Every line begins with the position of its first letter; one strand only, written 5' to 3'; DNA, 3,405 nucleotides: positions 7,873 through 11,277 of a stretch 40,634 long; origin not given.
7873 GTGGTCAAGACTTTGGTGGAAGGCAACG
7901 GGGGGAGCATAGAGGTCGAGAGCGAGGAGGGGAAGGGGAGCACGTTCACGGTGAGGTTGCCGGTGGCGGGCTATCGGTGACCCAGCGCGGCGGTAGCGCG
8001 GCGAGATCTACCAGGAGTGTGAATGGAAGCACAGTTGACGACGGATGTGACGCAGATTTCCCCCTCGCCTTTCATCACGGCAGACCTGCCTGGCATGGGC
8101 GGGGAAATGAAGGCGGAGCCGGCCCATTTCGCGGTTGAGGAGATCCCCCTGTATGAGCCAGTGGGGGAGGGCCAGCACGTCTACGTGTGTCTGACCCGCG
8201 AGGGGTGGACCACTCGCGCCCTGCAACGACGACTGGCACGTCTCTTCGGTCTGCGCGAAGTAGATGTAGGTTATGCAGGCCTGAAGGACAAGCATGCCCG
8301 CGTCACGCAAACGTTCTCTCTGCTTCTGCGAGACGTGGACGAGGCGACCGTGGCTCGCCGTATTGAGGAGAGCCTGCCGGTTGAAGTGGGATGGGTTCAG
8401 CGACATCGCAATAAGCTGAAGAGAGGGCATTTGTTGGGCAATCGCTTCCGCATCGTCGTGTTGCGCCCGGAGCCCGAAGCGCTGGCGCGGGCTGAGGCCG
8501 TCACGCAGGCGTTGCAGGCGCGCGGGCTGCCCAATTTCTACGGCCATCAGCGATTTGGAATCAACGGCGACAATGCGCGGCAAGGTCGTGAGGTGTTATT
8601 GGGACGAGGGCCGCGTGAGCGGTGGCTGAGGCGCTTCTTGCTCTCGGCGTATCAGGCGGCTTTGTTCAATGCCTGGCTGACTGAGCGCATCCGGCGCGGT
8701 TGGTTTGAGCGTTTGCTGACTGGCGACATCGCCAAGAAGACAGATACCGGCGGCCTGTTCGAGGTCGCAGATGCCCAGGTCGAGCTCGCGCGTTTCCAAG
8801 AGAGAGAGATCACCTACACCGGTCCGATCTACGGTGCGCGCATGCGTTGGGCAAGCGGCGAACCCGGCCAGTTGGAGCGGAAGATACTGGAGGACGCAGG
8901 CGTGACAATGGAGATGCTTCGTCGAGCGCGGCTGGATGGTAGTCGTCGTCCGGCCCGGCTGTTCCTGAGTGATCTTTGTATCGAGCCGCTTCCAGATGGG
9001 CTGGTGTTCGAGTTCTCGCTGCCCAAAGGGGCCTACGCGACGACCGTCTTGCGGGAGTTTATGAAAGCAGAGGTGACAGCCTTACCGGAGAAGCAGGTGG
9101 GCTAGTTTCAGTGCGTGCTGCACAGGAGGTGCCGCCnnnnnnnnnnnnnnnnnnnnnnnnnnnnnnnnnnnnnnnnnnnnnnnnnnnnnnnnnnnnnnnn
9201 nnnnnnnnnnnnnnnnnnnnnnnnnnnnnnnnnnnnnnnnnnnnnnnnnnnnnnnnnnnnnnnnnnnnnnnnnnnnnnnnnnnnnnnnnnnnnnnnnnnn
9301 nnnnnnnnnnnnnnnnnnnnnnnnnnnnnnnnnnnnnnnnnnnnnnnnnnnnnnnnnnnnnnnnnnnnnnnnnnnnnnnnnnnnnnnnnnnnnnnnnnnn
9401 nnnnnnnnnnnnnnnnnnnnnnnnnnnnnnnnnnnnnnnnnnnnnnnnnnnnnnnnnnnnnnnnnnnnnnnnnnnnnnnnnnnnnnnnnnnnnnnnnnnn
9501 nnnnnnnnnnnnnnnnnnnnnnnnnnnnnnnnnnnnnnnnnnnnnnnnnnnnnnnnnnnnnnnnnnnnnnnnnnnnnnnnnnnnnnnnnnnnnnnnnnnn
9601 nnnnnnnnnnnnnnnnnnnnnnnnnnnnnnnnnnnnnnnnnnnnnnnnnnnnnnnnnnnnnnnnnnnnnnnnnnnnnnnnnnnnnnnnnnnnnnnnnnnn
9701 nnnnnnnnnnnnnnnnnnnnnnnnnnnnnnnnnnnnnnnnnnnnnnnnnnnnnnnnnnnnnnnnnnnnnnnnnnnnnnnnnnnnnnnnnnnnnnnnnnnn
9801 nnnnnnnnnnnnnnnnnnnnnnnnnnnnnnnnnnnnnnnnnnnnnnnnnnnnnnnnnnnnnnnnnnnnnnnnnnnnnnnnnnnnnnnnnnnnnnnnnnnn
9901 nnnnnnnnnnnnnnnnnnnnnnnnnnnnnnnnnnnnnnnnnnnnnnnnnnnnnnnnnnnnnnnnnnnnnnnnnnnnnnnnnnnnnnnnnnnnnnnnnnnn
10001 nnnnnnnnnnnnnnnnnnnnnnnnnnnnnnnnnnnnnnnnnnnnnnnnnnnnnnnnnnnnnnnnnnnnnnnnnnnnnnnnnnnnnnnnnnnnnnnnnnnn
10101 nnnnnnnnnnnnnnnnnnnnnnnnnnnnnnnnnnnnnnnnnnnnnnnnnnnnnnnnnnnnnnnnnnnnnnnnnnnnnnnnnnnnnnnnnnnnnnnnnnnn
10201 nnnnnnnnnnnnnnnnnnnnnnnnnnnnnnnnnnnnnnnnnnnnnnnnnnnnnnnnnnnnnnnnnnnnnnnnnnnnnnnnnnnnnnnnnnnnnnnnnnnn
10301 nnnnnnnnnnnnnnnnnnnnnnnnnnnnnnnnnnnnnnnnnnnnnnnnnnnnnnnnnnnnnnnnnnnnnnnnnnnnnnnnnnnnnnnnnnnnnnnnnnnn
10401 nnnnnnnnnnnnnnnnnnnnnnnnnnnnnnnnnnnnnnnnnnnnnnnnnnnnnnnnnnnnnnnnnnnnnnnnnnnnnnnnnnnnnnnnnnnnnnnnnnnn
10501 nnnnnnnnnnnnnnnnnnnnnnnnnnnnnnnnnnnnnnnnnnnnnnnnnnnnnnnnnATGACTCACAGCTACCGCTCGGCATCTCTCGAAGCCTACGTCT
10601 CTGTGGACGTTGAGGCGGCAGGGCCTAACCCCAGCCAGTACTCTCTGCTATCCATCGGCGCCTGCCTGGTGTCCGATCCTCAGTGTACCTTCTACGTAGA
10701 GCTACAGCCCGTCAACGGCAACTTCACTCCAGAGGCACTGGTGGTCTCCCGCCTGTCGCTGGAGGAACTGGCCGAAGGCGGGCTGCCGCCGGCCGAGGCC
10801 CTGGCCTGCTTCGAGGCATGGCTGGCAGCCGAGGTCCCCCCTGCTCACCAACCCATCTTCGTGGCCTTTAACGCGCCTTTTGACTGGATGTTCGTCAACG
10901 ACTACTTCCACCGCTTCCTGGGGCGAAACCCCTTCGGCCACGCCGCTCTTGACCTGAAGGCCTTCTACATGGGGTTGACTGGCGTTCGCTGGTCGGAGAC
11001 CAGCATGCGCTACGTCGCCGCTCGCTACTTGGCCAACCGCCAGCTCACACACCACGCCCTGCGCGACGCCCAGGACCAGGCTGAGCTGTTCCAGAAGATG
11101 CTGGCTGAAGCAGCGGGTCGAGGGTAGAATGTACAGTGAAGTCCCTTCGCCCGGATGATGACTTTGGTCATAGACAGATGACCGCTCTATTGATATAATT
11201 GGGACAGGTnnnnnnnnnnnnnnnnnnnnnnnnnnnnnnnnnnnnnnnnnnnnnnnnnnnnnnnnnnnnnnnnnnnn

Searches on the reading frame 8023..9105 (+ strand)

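Call 71: search_protein_families(library=pfam, proteins=[window:8023-9105:+])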
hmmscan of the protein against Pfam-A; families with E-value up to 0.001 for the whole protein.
window:8023-9105:+ (360 aa): 1 family
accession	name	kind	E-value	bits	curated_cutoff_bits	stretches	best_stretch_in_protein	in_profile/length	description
PF01142.23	TruD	-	2.6e-77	260.9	27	2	19-181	8-173/412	tRNA pseudouridine synthase D (TruD)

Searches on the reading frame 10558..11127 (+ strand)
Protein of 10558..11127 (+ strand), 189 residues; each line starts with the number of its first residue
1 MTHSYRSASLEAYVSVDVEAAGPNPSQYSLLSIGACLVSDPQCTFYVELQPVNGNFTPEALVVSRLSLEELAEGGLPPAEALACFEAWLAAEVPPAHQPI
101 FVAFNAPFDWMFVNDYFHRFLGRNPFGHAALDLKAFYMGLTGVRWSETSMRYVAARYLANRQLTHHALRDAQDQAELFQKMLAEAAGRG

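Call 14: search_protein_families(library=pfam, proteins=[window:10558-11127:+])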
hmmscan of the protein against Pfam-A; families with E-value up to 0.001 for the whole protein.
window:10558-11127:+ (189 aa): 2 families
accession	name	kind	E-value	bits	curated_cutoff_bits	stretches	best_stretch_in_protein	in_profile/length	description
PF00929.31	RNase_T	-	3.1e-07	31.5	24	1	14-178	1-164/164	Exonuclease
PF16473.11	Rv2179c-like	-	2.7e-06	27.7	27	1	14-181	3-176/177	3'-5' exoribonuclease Rv2179c-like domain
